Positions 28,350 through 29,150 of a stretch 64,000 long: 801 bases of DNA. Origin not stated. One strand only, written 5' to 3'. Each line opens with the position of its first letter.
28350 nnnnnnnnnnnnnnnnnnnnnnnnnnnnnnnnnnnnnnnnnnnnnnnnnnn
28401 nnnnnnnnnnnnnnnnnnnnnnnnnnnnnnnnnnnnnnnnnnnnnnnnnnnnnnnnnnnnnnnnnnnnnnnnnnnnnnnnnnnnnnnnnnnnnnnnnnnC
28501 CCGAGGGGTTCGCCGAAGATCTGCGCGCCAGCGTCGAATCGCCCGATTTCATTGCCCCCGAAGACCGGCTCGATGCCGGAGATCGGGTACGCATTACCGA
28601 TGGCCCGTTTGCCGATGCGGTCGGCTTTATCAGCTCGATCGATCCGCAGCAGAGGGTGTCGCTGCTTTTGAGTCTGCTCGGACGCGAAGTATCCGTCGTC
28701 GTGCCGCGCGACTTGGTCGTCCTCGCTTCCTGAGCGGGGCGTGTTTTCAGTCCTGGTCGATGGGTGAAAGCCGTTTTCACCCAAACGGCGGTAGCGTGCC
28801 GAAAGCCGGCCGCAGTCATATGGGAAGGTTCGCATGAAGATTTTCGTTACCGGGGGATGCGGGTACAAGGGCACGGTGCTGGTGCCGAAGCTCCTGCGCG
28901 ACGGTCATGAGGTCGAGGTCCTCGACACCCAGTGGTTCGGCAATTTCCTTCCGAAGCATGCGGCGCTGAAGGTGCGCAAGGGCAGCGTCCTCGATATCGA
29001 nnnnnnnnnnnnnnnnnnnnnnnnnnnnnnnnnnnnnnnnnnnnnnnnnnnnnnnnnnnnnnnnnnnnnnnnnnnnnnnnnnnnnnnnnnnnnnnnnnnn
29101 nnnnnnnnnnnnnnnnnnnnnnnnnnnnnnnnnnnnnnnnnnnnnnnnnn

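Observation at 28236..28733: RfaH-like NusG paralog encoded in cis, directly upstream of its presumptive ops target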

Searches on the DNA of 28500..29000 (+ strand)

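Call 30: search_rna_families(source=window, start=28500, end=29000, threshold=evalue, max_evalue=10, show_alignments=3)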
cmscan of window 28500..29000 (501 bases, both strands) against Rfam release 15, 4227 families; matches with E-value up to 10: 3.
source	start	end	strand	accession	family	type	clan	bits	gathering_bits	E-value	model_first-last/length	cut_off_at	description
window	28762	28798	+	RF01707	JUMPstart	Cis-reg;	-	13.7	35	4.9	1-38/38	no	JUMPstart RNA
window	28584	28637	-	RF01679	P36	Gene; sRNA;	-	12.9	36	6.9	1-61/61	no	Pseudomonas sRNA P36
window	28721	28752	+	RF02401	ClpQY_promoter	Cis-reg;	-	11.7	42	5.5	1-34/57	no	ClpQY promoter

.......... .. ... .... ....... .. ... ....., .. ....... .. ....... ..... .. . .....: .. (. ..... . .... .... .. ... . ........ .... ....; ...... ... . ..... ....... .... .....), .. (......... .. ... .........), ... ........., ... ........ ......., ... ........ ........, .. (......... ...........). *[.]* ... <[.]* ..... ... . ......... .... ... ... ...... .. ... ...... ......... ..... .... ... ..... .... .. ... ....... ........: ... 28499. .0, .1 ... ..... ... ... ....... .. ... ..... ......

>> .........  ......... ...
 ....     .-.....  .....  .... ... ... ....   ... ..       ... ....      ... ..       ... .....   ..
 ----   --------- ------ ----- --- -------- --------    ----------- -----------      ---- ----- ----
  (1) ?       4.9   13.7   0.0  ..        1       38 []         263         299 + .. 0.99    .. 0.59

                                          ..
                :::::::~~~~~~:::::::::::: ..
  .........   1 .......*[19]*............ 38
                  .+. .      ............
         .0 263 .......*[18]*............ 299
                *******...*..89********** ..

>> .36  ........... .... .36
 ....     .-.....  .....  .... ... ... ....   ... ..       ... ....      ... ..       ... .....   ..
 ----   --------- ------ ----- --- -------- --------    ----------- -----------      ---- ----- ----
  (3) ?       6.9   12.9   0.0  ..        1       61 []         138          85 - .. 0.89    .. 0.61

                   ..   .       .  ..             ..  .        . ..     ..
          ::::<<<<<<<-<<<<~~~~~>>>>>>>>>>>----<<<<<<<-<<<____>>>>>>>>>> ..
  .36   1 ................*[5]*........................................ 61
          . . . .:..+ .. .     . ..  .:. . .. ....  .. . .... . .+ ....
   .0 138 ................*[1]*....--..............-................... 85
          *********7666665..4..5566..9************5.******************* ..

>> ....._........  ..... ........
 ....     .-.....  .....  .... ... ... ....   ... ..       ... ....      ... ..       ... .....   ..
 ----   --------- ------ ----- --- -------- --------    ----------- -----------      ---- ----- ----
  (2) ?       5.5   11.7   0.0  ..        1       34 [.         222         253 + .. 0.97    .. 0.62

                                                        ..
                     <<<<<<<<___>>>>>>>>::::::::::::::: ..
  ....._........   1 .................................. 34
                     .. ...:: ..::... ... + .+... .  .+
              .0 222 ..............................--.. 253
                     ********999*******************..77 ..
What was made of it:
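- On JUMPstart RNA (Rfam RF01707): The score is 13.7 bits against a gathering score of 35, and only the ops part aligns (call 30).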

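Call 39: build_rna_model(alignment_id=A3, structure=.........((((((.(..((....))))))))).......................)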
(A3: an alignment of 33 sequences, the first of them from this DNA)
Model R1 built from alignment A3 (33 sequences, 57 columns); structure: as given.
model positions 52; base pairs 9; branch points 0; effective number of sequences 33; information 0.904 bits per position. Calibrated on 0.2 Mb of random sequence (short: E-values are rough).
structure used (alignment columns):
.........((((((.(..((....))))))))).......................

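Call 40: search_with_rna_model(model_id=R1, sources=[window, L006, L007, L008, L009, L010, L011, L012, L013, L014, L015, L016, L017, L018, L019, L020, L021, L022, L023, L024, L025, L026, L027, L028, L029, L030, L031, L032, L033, L034, L035, L036, L037, L038, L039, L040, L041, L042, L043, L044, L045, L046, L047, L048, L049, L050, L051, L052, L053, L054, L055, L056, L057, L058, L059, L060, L061, L062, L063, L064, L065, L066, L067, L068, L069, L070, L071, L072, L073, L074, L075, L076, L077, L078, L079, L080, L081, L082, L083, L084, L085], max_evalue=1, make_alignment=true)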
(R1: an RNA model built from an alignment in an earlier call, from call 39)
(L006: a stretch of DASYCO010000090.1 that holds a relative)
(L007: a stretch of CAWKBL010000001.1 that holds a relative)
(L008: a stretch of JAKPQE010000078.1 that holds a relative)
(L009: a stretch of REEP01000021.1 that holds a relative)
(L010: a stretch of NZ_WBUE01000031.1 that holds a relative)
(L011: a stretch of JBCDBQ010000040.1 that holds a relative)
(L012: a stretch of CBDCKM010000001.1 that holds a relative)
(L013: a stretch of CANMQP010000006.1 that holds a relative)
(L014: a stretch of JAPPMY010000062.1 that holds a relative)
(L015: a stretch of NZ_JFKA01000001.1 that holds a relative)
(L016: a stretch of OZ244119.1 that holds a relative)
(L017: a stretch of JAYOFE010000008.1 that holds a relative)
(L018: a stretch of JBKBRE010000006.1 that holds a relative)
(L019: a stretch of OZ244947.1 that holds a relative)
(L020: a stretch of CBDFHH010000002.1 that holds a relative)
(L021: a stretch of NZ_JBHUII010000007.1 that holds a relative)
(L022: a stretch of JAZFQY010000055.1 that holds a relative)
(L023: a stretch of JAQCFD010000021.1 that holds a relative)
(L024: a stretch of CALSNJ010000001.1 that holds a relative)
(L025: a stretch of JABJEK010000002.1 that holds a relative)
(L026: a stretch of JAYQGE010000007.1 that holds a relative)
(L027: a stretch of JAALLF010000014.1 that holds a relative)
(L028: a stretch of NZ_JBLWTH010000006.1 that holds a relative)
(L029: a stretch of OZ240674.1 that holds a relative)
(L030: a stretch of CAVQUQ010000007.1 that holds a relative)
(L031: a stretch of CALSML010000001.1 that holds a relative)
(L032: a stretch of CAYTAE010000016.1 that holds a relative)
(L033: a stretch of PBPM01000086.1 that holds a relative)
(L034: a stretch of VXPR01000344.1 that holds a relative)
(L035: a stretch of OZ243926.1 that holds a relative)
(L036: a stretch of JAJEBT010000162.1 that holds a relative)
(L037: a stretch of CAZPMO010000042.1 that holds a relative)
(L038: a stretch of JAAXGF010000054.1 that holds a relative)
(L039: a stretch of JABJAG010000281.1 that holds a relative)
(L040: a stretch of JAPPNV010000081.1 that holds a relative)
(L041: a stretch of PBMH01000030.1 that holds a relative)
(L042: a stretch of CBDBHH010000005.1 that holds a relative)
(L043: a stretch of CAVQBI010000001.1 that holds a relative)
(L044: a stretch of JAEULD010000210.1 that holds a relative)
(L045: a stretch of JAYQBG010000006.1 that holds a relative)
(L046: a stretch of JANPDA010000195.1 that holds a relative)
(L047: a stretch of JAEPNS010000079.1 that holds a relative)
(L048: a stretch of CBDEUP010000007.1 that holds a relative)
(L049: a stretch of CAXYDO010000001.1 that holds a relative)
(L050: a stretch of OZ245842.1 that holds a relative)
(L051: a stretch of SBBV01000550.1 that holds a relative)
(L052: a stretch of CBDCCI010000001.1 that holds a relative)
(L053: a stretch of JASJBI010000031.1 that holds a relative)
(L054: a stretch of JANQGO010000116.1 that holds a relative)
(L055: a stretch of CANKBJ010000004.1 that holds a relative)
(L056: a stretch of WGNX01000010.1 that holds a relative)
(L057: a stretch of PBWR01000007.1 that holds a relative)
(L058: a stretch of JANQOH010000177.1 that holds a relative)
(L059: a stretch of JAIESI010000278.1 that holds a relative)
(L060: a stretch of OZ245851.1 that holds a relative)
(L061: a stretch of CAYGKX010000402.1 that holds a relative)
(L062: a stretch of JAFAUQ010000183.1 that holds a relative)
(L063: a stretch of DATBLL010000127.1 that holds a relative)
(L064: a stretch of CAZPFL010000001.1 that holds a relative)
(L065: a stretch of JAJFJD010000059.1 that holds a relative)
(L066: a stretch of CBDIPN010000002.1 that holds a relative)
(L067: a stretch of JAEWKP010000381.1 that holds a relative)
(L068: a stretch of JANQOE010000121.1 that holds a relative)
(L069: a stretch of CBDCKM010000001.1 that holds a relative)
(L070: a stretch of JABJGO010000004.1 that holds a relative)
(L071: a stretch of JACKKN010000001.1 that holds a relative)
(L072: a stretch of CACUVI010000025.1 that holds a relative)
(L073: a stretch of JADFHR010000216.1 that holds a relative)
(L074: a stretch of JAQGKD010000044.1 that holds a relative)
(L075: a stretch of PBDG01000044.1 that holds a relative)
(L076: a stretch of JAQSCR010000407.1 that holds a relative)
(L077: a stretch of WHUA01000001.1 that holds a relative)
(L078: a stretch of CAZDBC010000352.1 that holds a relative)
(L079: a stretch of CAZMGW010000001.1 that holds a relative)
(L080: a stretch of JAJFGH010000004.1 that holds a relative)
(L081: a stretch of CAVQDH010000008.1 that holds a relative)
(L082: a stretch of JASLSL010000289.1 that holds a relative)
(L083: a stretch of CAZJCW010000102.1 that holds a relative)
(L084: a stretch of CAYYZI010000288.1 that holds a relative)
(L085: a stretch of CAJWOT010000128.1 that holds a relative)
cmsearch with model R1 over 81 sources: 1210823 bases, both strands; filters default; matches with E-value up to 1: 57.
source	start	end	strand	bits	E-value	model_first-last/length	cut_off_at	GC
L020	8538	8589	+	62.5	6.3e-15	1-52/52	no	0.63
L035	8535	8586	+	59.7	3.9e-14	1-52/52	no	0.63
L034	1415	1466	+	58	1.2e-13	1-52/52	no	0.6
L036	8245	8296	+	57.8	1.4e-13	1-52/52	no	0.6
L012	8530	8581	+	56.8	2.6e-13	1-52/52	no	0.63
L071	8543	8593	+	55.6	5.6e-13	1-52/52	no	0.67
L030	8520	8571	+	54.9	9e-13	1-52/52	no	0.63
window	28754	28806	+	54.8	9.5e-13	1-52/52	no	0.58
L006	7592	7644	+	54.6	1.1e-12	1-52/52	no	0.55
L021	8520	8571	+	54.3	1.4e-12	1-52/52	no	0.48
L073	4430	4480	+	54.2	1.4e-12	1-52/52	no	0.63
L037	8528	8577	+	54.2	1.5e-12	1-52/52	no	0.64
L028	8519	8570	+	53.5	2.3e-12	1-52/52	no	0.48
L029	8534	8585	+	52.3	5e-12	1-52/52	no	0.69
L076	2819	2870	+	52.2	5.4e-12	1-52/52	no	0.58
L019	8529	8581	+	50.9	1.3e-11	1-52/52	no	0.51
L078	2660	2713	+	50.7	1.4e-11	1-52/52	no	0.61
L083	1787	1836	+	49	4.3e-11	1-52/52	no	0.7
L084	3814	3868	+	48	8.9e-11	1-52/52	no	0.67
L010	8533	8584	+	47.9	9e-11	1-52/52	no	0.62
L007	8534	8585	+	47.1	1.6e-10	1-52/52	no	0.67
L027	8536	8586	+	46.6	2.1e-10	1-52/52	no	0.67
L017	13203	13254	+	46.3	2.6e-10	1-52/52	no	0.62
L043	8517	8564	+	46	3.2e-10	1-52/52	no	0.58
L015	8560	8612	+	45.5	4.6e-10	1-52/52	no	0.6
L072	8520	8570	+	43.9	1.3e-09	1-52/52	no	0.65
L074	3543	3597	+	43.7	1.5e-09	1-52/52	no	0.65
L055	8514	8565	+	42.9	2.5e-09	1-52/52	no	0.63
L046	3696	3744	+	42.8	2.7e-09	1-52/52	no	0.63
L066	8518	8570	+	41.8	5.2e-09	1-52/52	no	0.58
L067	8518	8570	+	41.8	5.2e-09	1-52/52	no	0.58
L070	8540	8591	+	40.6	1.2e-08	1-52/52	no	0.58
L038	8520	8571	+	40.1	1.6e-08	1-52/52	no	0.6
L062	7741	7792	+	37.8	7e-08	1-52/52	no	0.71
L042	11886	11930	+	36.1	2.1e-07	1-52/52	no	0.56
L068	8559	8606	+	35.4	3.5e-07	1-52/52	no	0.67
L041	9727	9778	+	34.6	5.8e-07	1-52/52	no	0.52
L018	8540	8573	+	30.3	1e-05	8-41/52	no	0.74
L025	11714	11763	+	28.4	3.6e-05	1-52/52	no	0.54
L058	12755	12808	+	26.7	0.00011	1-52/52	no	0.67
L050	11867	11933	+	26.2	0.00015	1-52/52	no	0.7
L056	14543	14594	+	26.2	0.00015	1-52/52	no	0.63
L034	4040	4068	+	24.6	0.00043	8-36/52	no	0.76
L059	4759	4813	+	24.6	0.00044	1-52/52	no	0.62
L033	10408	10460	+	23.2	0.0011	1-52/52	no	0.64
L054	5585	5650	+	23.1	0.0012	1-52/52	no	0.68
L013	8542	8572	+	21.5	0.0034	8-41/52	no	0.61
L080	770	813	+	20.8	0.0052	1-52/52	no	0.52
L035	8542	8563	-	20.6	0.0059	8-29/52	no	0.73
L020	8545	8566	-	18.9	0.019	8-29/52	no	0.68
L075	11590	11641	+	18.8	0.019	1-52/52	no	0.62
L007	8541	8562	-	16.7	0.079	8-29/52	no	0.68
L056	8075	8104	-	15.5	0.18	1-52/52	no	0.7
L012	8537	8558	-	14.9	0.26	8-29/52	no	0.68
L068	6633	6657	-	13.6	0.6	8-31/52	no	0.64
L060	8829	8856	-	13.2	0.8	1-52/52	no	0.71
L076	2825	2847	-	13.1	0.84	8-30/52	no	0.78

Alignment A4: 57 matches aligned to the model, 81 columns, each read 5' to 3' on its own strand. Consensus structure (alignment columns), stored with it:
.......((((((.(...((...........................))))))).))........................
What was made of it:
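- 28787..28798 (+): ops element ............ on the non-template (coding) strand. Call 40: the covariance-model hit at 28754-28806 scores 54.8 bits and is the only hit in the window.
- The covariance model finds the element on the same strand downstream in about 50 of 80 loci and never credibly upstream or antisense (call 40).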

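Call 52: search_with_rna_model(model_id=R1, sources=[L090, L093, L094, L095, L098, L102, L103, L107, L109, L114, L118, L119, L122, L129, L132, L133, L138, L140, L142, L145, L146, L149, L151, L153, L157, L158, L159, L163, L166, L167, L169, L170, L171, L178, L181, L184, L189, L192, L194, L196, L202, L204, L100, L110, L131, L147, L172, L198, L203], max_evalue=1)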
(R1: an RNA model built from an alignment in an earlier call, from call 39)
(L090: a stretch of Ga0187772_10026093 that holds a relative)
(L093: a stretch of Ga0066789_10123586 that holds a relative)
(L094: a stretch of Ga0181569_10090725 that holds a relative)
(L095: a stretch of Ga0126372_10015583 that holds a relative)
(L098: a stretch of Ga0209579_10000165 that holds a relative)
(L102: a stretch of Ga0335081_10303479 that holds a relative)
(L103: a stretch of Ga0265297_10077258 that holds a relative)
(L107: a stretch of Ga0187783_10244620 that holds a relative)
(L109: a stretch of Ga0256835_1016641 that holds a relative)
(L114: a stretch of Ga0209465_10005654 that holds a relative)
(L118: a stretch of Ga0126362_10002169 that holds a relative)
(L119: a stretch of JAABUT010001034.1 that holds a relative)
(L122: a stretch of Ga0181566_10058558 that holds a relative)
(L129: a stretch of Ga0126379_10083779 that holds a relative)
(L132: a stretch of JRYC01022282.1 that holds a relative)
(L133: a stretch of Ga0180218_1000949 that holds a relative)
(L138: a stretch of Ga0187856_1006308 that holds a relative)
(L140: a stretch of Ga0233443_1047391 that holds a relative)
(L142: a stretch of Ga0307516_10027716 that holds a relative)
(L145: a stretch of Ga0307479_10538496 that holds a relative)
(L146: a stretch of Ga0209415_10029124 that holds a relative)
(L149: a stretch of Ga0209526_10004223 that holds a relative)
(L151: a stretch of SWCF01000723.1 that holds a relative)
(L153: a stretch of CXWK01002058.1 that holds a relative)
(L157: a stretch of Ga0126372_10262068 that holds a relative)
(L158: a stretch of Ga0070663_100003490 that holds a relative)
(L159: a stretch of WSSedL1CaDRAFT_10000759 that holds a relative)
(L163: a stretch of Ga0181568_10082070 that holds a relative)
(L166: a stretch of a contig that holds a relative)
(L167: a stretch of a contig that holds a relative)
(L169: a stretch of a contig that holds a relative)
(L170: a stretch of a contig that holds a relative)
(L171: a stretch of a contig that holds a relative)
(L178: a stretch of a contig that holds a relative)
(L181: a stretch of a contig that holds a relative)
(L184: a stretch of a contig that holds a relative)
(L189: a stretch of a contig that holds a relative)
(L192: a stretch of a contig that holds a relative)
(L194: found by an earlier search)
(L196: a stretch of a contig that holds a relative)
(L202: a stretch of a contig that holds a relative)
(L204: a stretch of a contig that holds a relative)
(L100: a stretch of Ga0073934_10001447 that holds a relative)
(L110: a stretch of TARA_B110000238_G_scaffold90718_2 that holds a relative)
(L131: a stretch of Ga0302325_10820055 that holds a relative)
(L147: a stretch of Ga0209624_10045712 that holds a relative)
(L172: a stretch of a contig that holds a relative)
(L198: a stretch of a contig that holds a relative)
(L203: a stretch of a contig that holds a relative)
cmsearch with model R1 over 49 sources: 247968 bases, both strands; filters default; matches with E-value up to 1: 54.
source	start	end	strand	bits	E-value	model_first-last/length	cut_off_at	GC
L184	11516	11567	-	54.3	2.7e-13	1-52/52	no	0.6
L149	9500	9549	+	54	3.3e-13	1-52/52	no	0.58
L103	1778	1827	-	51.9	1.4e-12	1-52/52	no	0.64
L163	1249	1300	-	47.4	2.7e-11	1-52/52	no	0.54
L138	7127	7176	-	47.4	2.7e-11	1-52/52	no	0.52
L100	12033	12084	-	46.4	5.2e-11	1-52/52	no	0.67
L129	1451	1504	+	45.4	9.6e-11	1-52/52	no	0.7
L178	2036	2087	-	45.1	1.2e-10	1-52/52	no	0.67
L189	2565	2616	-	44.3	2e-10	1-52/52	no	0.6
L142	1094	1148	+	43.6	3.1e-10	1-52/52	no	0.62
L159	4334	4386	-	43.6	3.2e-10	1-52/52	no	0.57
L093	523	578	+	43.3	3.9e-10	1-52/52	no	0.48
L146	1532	1583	-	42.1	8.6e-10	1-52/52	no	0.58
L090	949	1000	-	41.9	1e-09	1-52/52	no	0.62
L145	202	256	+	40.7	2.2e-09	1-52/52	no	0.69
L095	2409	2458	+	40.2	3.1e-09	1-52/52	no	0.64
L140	1455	1506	-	39.7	4.1e-09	1-52/52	no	0.48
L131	610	662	-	39.7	4.2e-09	1-52/52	no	0.57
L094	134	183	+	38.4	1e-08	1-52/52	no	0.52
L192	170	244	+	37.2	2.2e-08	1-52/52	no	0.49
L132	214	264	+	36.6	3.2e-08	1-52/52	no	0.61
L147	772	824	+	35.6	6.1e-08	1-52/52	no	0.55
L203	478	530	-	35.3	7.9e-08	1-52/52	no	0.64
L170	1917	1963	-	33.8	2e-07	1-52/52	no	0.7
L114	1311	1361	+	33.4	2.8e-07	1-52/52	no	0.63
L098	5243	5297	-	32.7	4.1e-07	1-52/52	no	0.51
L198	1361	1415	+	31.6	9e-07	1-52/52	no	0.58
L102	2056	2108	+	30.6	1.7e-06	1-52/52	no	0.62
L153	1335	1386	+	30.3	2e-06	1-52/52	no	0.67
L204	713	763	+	29.6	3.2e-06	1-52/52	no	0.69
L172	1211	1264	-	28.1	9e-06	1-52/52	no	0.52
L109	2944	2993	-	26.7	2.2e-05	1-52/52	no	0.46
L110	1455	1507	+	26.1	3.2e-05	1-52/52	no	0.43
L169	1061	1107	+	25.9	3.8e-05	1-52/52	no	0.64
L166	4990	5028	+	24.7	8.5e-05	8-44/52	no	0.59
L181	945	1000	-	22.5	0.00035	1-52/52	no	0.7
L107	1140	1186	+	21.7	0.00061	1-52/52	no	0.68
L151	4070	4127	+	20.1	0.0017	1-52/52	no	0.64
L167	3530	3583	+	19.8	0.0021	1-52/52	no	0.7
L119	1773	1828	+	17.3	0.011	1-52/52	no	0.73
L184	11539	11561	+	17.2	0.011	8-30/52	no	0.57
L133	4254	4289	+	17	0.013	1-52/52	no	0.56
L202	4532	4582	-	16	0.026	1-52/52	no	0.65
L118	560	611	+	14.8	0.057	1-52/52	no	0.63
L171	5087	5138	-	14.7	0.059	1-52/52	no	0.65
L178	2059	2086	+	14.4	0.075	8-35/52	no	0.79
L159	4016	4057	+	14.3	0.081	1-52/52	no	0.5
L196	4173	4223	+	12.6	0.24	1-52/52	no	0.69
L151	6173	6196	+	11.9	0.39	8-38/52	no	0.71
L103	1801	1824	+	11.6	0.46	8-33/52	no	0.67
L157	729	775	-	11.5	0.51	1-52/52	no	0.72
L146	1392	1419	+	11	0.7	8-38/52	no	0.71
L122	2935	2968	-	10.9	0.73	9-44/52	5'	0.71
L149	9506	9526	-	10.9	0.73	8-30/52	no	0.62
